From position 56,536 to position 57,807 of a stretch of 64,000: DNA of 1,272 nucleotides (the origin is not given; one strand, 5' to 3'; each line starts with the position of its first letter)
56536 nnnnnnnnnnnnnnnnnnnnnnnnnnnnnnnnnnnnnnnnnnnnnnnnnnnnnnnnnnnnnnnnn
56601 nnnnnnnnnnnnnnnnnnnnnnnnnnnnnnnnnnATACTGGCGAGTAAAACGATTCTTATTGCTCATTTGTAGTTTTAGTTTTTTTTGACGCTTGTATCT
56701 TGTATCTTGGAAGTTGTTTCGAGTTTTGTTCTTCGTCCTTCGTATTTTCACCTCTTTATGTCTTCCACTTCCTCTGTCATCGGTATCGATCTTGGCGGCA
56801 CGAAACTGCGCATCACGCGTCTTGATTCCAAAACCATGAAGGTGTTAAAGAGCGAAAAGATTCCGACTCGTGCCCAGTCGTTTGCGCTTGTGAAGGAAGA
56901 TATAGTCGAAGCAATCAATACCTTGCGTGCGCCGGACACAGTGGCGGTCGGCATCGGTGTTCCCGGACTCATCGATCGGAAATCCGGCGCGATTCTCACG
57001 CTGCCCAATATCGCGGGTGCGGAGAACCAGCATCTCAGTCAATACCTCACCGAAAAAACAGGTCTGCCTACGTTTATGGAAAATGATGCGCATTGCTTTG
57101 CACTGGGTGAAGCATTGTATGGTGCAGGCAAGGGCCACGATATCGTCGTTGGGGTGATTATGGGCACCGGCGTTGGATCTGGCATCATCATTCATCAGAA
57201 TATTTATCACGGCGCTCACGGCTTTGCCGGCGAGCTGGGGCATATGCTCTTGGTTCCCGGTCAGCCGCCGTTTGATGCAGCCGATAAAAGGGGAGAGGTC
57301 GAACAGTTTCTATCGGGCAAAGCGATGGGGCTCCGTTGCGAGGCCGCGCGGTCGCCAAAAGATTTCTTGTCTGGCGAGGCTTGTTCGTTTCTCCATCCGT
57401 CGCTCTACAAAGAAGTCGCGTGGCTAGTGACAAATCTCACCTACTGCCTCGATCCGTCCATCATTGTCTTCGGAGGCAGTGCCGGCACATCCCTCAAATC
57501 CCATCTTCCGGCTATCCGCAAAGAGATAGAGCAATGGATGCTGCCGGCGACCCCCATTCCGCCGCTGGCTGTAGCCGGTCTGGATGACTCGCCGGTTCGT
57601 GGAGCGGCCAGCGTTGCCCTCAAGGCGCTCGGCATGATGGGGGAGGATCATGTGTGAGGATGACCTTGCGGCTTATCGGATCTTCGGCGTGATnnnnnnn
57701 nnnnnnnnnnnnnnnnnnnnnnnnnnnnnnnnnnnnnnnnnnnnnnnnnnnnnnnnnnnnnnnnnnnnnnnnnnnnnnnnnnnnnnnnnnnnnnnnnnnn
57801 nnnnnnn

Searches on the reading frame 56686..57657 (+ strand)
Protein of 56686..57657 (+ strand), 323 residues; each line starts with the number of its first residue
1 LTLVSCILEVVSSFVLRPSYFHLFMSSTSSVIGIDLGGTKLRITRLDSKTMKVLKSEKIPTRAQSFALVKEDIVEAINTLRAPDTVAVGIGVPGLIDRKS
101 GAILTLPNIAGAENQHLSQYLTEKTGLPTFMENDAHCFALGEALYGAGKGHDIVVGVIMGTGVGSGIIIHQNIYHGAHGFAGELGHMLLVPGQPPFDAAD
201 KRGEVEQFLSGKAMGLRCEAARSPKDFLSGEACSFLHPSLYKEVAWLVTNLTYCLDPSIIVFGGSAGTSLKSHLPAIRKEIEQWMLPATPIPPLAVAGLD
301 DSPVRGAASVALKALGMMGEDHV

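Call 8: search_protein_families(library=pfam, proteins=[window:56686-57657:+], max_evalue=0.001)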
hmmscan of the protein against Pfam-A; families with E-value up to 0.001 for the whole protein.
window:56686-57657:+ (323 aa): 1 family
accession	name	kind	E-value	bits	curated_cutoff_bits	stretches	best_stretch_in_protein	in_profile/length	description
PF00480.26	ROK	-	5e-50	171.1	22.9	1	31-313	1-293/294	ROK family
